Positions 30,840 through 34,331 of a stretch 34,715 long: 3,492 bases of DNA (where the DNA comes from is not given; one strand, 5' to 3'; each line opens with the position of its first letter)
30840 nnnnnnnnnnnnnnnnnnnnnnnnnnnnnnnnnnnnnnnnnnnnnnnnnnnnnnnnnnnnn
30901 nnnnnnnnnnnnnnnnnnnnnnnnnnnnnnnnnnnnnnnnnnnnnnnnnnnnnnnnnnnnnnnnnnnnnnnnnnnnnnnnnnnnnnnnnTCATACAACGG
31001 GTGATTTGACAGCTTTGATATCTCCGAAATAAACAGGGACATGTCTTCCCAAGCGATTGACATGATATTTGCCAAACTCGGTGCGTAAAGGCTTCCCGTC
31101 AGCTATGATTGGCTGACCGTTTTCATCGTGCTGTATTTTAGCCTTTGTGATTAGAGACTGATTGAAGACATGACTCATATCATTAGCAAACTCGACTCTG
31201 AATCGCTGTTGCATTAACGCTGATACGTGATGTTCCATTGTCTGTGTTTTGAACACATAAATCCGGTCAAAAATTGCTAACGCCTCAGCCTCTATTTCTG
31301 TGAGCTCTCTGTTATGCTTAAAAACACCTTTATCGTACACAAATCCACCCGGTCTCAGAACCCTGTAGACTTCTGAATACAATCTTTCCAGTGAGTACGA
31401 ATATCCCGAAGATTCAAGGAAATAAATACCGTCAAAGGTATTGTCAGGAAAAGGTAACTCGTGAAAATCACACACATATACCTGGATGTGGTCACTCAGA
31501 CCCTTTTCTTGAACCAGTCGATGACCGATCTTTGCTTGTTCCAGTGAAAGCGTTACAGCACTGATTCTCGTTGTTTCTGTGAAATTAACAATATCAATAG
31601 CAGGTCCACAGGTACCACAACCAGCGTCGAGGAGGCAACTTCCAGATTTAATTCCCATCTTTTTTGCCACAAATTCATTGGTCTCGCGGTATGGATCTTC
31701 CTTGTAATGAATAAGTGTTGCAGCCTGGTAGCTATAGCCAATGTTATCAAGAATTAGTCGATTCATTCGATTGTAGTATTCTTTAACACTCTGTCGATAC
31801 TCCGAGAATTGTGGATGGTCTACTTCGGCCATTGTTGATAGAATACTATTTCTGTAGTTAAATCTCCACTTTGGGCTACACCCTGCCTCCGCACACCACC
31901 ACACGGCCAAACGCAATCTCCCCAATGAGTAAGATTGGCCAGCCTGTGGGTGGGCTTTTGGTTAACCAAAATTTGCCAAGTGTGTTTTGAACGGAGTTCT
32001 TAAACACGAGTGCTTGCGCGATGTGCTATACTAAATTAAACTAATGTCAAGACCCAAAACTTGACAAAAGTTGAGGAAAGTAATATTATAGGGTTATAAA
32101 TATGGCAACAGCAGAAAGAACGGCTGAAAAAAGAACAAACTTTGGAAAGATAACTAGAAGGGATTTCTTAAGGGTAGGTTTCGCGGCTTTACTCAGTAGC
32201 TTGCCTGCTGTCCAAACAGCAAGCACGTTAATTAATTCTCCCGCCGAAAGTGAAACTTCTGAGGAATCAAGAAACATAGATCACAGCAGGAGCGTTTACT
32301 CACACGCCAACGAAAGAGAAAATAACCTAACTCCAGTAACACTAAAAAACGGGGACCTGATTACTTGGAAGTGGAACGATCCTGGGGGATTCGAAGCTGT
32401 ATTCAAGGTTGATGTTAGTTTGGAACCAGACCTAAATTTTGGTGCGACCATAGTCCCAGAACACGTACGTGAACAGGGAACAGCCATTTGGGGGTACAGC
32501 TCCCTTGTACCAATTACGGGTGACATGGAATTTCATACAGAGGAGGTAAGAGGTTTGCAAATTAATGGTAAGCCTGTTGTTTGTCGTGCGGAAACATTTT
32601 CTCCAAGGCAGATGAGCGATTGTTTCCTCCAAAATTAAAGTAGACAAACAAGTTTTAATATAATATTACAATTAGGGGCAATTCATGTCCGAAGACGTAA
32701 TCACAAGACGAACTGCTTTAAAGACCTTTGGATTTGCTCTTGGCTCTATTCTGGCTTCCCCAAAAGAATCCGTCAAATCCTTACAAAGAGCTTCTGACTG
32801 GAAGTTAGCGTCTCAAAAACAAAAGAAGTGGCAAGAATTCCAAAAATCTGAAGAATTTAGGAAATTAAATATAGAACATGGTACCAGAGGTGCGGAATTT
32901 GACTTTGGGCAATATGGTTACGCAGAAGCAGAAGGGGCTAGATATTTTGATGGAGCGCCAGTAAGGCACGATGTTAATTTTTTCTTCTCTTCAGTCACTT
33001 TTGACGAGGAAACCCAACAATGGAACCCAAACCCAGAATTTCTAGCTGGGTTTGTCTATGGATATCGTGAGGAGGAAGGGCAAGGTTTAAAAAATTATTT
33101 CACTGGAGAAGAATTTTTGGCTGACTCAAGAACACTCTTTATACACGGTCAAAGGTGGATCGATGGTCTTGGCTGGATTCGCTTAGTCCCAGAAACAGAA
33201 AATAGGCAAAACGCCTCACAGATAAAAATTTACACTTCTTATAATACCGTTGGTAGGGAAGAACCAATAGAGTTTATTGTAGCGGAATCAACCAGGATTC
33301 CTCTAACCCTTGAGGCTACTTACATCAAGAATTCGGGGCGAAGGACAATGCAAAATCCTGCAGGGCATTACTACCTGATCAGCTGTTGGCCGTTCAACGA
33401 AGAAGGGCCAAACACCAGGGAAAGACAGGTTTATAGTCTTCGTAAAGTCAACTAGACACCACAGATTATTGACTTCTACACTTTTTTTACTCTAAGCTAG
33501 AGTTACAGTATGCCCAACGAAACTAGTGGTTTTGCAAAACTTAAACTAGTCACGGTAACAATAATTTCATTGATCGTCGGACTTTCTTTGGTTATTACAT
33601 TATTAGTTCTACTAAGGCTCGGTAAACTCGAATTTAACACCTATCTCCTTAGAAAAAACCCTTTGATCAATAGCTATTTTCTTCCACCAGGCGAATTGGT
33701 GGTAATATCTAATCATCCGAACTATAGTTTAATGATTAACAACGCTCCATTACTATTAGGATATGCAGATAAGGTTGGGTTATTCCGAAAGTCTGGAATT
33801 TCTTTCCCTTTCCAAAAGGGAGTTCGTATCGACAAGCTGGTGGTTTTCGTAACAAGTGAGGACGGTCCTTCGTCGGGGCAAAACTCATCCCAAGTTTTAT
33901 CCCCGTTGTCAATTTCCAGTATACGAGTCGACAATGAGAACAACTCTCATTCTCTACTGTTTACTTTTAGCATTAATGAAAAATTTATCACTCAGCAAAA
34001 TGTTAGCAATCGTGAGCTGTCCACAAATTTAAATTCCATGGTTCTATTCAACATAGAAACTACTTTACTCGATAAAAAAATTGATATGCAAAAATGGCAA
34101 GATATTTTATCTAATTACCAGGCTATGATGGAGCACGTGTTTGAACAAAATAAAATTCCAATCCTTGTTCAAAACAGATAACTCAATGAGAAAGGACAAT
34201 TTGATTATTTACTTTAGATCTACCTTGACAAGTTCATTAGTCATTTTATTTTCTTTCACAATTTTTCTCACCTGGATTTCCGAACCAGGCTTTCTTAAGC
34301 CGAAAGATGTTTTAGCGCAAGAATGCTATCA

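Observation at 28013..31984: Exact 19-bp duplication of the uvrC 3' end brackets a ~3.95-kb accessory insert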

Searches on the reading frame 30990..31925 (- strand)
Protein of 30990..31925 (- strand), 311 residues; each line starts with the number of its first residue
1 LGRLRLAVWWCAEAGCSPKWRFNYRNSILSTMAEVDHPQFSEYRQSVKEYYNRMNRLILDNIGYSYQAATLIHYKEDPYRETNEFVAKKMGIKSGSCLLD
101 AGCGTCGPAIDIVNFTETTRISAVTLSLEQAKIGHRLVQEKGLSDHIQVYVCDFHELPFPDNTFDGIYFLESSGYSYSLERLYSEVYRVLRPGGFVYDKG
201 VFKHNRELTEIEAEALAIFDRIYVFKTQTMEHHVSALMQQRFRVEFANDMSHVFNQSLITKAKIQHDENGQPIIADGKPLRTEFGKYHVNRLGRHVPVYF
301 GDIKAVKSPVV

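Call 8: search_protein_families(library=pfam, proteins=[window:30990-31925:-], max_evalue=0.01)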
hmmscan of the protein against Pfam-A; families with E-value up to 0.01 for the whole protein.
window:30990-31925:- (311 aa): 10 families
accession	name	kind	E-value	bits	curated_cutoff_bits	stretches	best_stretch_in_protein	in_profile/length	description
PF08241.18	Methyltransf_11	-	2.4e-15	57.4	21.2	1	99-196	1-93/95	Methyltransferase domain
PF13649.12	Methyltransf_25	-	3e-14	53.9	27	1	99-194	2-97/97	Methyltransferase domain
PF02353.26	CMAS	-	7.2e-13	48.9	27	1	84-256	52-224/273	Mycolic acid cyclopropane synthetase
PF01209.24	Ubie_methyltran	-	3.3e-10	40.1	20.1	1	82-197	35-150/233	ubiE/COQ5 methyltransferase family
PF13847.12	Methyltransf_31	-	4.3e-07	30.2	27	1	93-197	2-108/145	Methyltransferase domain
PF08242.18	Methyltransf_12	-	8.8e-06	26.8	30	1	99-195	1-97/98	Methyltransferase domain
PF13489.12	Methyltransf_23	-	0.0017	18.6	27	1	83-197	14-115/164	Methyltransferase domain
PF05148.21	Methyltransf_8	-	0.0024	18.2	27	0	148-197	107-155/219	Hypothetical methyltransferase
PF24896.1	Receiver_CRE1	-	0.0036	18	27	1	273-298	10-35/136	AHK4/CRE1/WOL first receiver domain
PF03141.22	Methyltransf_29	-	0.0081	15.2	23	1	96-233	119-254/506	Putative S-adenosyl-L-methionine-dependent methyltransferase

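Call 24: search_protein_families(library=padloc, proteins=[window:30990-31832:-], max_evalue=0.01)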
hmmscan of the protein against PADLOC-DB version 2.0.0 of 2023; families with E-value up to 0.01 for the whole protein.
window:30990-31832:- (280 aa): 2 families
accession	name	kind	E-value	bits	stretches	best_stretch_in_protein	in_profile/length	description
PDLC04134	mad2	-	6.5e-14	49.6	1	53-166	281-393/492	mads_2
PDLC03288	MTase_II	-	0.0022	15.9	0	140-199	95-149/169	Type II methyltransferase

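Call 25: search_protein_families(library=ncbifam, proteins=[window:30990-31832:-], max_evalue=0.01)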
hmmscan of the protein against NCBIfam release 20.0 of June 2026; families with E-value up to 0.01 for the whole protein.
window:30990-31832:- (280 aa): 25 families
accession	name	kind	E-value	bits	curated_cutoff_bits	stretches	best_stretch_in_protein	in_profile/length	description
NF040703.1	cyclopro_CfaB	exception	2e-14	53.2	650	1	52-204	148-299/393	C17 cyclopropane fatty acid synthase CfaB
NF041675.1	sarc_dimgly_tmase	equivalog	6.5e-12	46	550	1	50-211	53-210/278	sarcosine/dimethylglycine N-methyltransferase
NF045825.1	FAmtase_mtf2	equivalog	1.6e-11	43.9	400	1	63-183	58-173/248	fatty-acid O-methyltransferase Mtf2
NF041943.1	GPPMT_Stmyces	equivalog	5.4e-10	39.6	400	1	60-207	74-217/272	geranyl diphosphate 2-C-methyltransferase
NF045823.1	PthPhpthDimycoMt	equivalog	6.8e-10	38.6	300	1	64-183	67-181/256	phthiotriol/phenolphthiotriol dimycocerosates methyltransferase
NF001243.0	PRK00216.1-4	equivalog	1.5e-09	37.6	235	1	39-165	25-149/237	demethylmenaquinone methyltransferase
NF052510.1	methyltran_MpqE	exception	1.6e-09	37.5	335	1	56-164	39-148/234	methyl-plastoquinone biosynthesis methyltransferase MpqE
NF045667.1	MTase_DVU1556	equivalog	2.2e-09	37.1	155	1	56-225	15-174/213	DVU_1556 family methyltransferase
TIGR02752.1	MenG_heptapren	equivalog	3.2e-09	36.7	419.85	1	40-165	24-147/231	demethylmenaquinone methyltransferase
NF053839.1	CPFASynBruc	equivalog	3.4e-09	36.1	600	1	53-161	164-270/410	cyclopropane fatty acid synthase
NF001240.0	PRK00216.1-1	equivalog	4.8e-08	32.4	378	1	52-165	52-166/251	bifunctional demethylmenaquinone methyltransferase/2-methoxy-6-polyprenyl-1,4-benzoquinol methylase UbiE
TIGR01934.1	MenG_MenH_UbiE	subfamily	2e-07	30.5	158.35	1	54-166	30-140/223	ubiquinone/menaquinone biosynthesis methyltransferase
NF045882.1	PLipidMtase_Leg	equivalog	2.7e-07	30.6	390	1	62-206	41-182/207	phospholipid N-methyltransferase PmtA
NF007610.0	PRK10258.1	equivalog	2.9e-07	30.1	342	1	44-225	23-193/251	malonyl-ACP O-methyltransferase BioC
NF001244.0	PRK00216.1-5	equivalog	1.5e-06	27.7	216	1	55-165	40-151/236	bifunctional demethylmenaquinone methyltransferase/2-methoxy-6-polyprenyl-1,4-benzoquinol methylase UbiE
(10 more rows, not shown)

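Call 83: find_encoding_contigs(protein=window:30990-31832:-, flank=5000, max_places=10)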
Protein window:30990-31832:- (280 aa): 10 contigs read that carry it; 8 places shown.
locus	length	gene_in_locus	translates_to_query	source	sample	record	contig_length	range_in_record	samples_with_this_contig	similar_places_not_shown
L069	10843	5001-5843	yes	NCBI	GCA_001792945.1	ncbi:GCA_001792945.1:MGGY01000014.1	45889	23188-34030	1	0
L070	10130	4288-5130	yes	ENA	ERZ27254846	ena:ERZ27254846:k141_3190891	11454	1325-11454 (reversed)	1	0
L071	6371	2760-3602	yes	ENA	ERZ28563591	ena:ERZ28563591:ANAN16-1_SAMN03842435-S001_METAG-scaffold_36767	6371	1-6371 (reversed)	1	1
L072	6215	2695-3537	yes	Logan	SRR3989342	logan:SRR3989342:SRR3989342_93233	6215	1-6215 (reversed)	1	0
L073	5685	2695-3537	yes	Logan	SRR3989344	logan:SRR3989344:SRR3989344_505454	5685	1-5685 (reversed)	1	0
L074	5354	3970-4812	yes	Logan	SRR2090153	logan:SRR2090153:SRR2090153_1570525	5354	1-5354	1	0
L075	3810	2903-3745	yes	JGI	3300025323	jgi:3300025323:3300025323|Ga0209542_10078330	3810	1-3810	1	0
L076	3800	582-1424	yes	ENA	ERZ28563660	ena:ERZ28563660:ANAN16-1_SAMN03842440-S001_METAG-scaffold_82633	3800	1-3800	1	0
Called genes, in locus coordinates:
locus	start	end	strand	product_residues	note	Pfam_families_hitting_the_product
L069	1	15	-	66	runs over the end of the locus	PF03840:SecG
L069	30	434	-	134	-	PF04020:Phage_holin_4_2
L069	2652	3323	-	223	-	-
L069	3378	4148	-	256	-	-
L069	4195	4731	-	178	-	-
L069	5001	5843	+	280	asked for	PF01209:Ubie_methyltran, PF02353:CMAS, PF13847:Methyltransf_31, PF08241:Methyltransf_11, PF08242:Methyltransf_12 (weak), PF13649:Methyltransf_25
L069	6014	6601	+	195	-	-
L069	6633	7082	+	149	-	PF00293:NUDIX, PF14815:NUDIX_4 (weak)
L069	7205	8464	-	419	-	PF01637:ATPase_2 (faint), PF13173:AAA_14, PF13635:DUF4143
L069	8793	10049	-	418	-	PF01541:GIY-YIG, PF27096:UvrC_M, PF08459:UvrC_RNaseH_dom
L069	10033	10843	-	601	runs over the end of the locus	PF01841:Transglut_core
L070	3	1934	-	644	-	?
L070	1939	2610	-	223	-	-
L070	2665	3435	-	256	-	-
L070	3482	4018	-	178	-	-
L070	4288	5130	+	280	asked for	PF01209:Ubie_methyltran, PF02353:CMAS, PF13847:Methyltransf_31, PF08241:Methyltransf_11, PF08242:Methyltransf_12 (weak), PF13649:Methyltransf_25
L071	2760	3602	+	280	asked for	PF01209:Ubie_methyltran, PF02353:CMAS, PF13847:Methyltransf_31, PF08241:Methyltransf_11, PF08242:Methyltransf_12 (weak), PF13649:Methyltransf_25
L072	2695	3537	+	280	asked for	PF01209:Ubie_methyltran, PF02353:CMAS, PF13847:Methyltransf_31, PF08241:Methyltransf_11, PF08242:Methyltransf_12 (weak), PF13649:Methyltransf_25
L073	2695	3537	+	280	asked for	PF01209:Ubie_methyltran, PF02353:CMAS, PF13847:Methyltransf_31, PF08241:Methyltransf_11, PF08242:Methyltransf_12 (weak), PF13649:Methyltransf_25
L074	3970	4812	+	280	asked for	PF01209:Ubie_methyltran, PF02353:CMAS, PF13847:Methyltransf_31, PF08241:Methyltransf_11, PF08242:Methyltransf_12 (weak), PF13649:Methyltransf_25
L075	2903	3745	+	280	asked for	PF01209:Ubie_methyltran, PF02353:CMAS, PF13847:Methyltransf_31, PF08241:Methyltransf_11, PF08242:Methyltransf_12 (weak), PF13649:Methyltransf_25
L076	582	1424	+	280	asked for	PF01209:Ubie_methyltran, PF02353:CMAS, PF13847:Methyltransf_31, PF08241:Methyltransf_11, PF08242:Methyltransf_12 (weak), PF13649:Methyltransf_25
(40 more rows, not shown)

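Call 90: search_protein_families(library=phrogs, proteins=[window:30990-31832:-], max_evalue=0.001)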
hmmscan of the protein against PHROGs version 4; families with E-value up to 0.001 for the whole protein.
window:30990-31832:- (280 aa): 1 family
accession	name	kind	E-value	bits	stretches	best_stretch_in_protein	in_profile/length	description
phrog_22502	-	other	3e-07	31.4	1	13-214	34-223/276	methyltransferase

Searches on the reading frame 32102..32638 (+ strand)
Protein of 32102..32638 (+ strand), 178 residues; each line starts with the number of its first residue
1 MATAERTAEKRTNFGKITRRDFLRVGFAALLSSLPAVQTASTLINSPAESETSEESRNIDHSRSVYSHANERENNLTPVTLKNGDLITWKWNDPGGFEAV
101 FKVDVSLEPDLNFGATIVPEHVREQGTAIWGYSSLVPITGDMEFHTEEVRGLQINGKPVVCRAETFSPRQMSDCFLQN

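Call 8: search_protein_families(library=pfam, proteins=[window:32102-32638:+], max_evalue=0.01)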
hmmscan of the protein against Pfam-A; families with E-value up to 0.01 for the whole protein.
window:32102-32638:+ (178 aa): 0 families

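Call 24: search_protein_families(library=padloc, proteins=[window:32102-32638:+], max_evalue=0.01)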
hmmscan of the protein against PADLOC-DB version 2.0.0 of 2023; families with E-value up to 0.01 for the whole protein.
window:32102-32638:+ (178 aa): 0 families

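Call 25: search_protein_families(library=ncbifam, proteins=[window:32102-32638:+], max_evalue=0.01)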
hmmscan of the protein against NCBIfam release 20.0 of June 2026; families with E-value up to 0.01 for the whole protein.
window:32102-32638:+ (178 aa): 0 families

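Call 49: search_protein_families(library=pfam, proteins=[window:32102-32638:+], max_evalue=5)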
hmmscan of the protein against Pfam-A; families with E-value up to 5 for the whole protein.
window:32102-32638:+ (178 aa): 1 family
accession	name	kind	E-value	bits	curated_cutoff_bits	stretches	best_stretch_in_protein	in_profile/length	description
PF04426.17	Bul1_C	-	0.18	11.6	24.2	1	50-120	165-236/272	Bul1 C terminus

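Call 82: find_encoding_contigs(protein=window:32102-32635:+, flank=6000, max_places=10)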
Protein window:32102-32635:+ (178 aa): 22 contigs read that carry it; 10 places shown.
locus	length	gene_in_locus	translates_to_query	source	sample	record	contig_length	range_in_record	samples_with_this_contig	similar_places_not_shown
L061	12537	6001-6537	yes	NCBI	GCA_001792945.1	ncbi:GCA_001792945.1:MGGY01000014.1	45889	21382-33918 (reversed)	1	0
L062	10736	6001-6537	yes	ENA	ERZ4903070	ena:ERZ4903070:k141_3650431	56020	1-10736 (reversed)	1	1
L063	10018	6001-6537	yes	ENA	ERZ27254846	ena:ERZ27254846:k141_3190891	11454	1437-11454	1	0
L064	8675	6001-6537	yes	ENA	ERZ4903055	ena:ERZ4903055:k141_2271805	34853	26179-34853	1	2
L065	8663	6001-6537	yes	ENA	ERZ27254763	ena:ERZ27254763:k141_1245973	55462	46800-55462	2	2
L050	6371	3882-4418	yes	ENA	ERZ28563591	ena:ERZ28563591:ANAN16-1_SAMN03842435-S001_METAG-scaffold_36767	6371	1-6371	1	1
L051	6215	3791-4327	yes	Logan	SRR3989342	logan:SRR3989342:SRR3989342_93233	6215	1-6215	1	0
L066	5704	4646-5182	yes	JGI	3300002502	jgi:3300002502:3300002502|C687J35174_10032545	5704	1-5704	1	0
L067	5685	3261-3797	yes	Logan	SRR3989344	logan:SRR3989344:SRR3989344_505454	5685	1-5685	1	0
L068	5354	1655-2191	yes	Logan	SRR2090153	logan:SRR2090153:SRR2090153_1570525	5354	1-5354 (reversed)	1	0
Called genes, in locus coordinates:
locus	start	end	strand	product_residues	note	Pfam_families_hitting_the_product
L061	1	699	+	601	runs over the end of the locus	PF01841:Transglut_core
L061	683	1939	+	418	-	PF01541:GIY-YIG, PF27096:UvrC_M, PF08459:UvrC_RNaseH_dom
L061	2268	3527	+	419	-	PF01637:ATPase_2 (faint), PF13173:AAA_14, PF13635:DUF4143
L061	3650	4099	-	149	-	PF00293:NUDIX, PF14815:NUDIX_4 (weak)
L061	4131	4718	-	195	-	-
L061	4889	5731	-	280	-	PF01209:Ubie_methyltran, PF02353:CMAS, PF13847:Methyltransf_31, PF08241:Methyltransf_11, PF08242:Methyltransf_12 (weak), PF13649:Methyltransf_25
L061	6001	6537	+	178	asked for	-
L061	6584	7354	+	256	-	-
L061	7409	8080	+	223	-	-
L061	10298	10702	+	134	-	PF04020:Phage_holin_4_2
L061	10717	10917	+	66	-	PF03840:SecG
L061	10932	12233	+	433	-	PF00496:SBP_bac_5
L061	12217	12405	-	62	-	-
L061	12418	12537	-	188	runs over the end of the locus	-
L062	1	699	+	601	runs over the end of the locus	PF01841:Transglut_core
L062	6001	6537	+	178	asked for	-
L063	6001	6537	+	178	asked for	-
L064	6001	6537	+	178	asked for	-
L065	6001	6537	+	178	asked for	-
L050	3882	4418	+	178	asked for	-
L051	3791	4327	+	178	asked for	-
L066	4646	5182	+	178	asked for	-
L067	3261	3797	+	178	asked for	-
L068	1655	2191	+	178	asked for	-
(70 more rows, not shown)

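Call 90: search_protein_families(library=phrogs, proteins=[window:32102-32638:+], max_evalue=0.001)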
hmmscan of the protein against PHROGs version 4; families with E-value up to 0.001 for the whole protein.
window:32102-32638:+ (178 aa): 0 families

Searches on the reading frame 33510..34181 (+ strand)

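Call 24: search_protein_families(library=padloc, proteins=[window:33510-34181:+], max_evalue=0.01)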
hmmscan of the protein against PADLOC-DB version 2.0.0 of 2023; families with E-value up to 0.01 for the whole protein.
window:33510-34181:+ (223 aa): 0 families

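Call 25: search_protein_families(library=ncbifam, proteins=[window:33510-34181:+], max_evalue=0.01)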
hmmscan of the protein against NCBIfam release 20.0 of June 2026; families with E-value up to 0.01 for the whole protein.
window:33510-34181:+ (223 aa): 0 families

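Call 49: search_protein_families(library=pfam, proteins=[window:33510-34181:+], max_evalue=5)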
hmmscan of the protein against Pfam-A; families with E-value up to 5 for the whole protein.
window:33510-34181:+ (223 aa): 1 family
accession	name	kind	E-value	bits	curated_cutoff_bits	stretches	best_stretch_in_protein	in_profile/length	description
PF20082.4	DUF6476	-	0.1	13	24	1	13-61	12-52/91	Family of unknown function (DUF6476)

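Call 90: search_protein_families(library=phrogs, proteins=[window:33510-34181:+], max_evalue=0.001)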
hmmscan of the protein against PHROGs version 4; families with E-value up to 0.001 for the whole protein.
window:33510-34181:+ (223 aa): 0 families
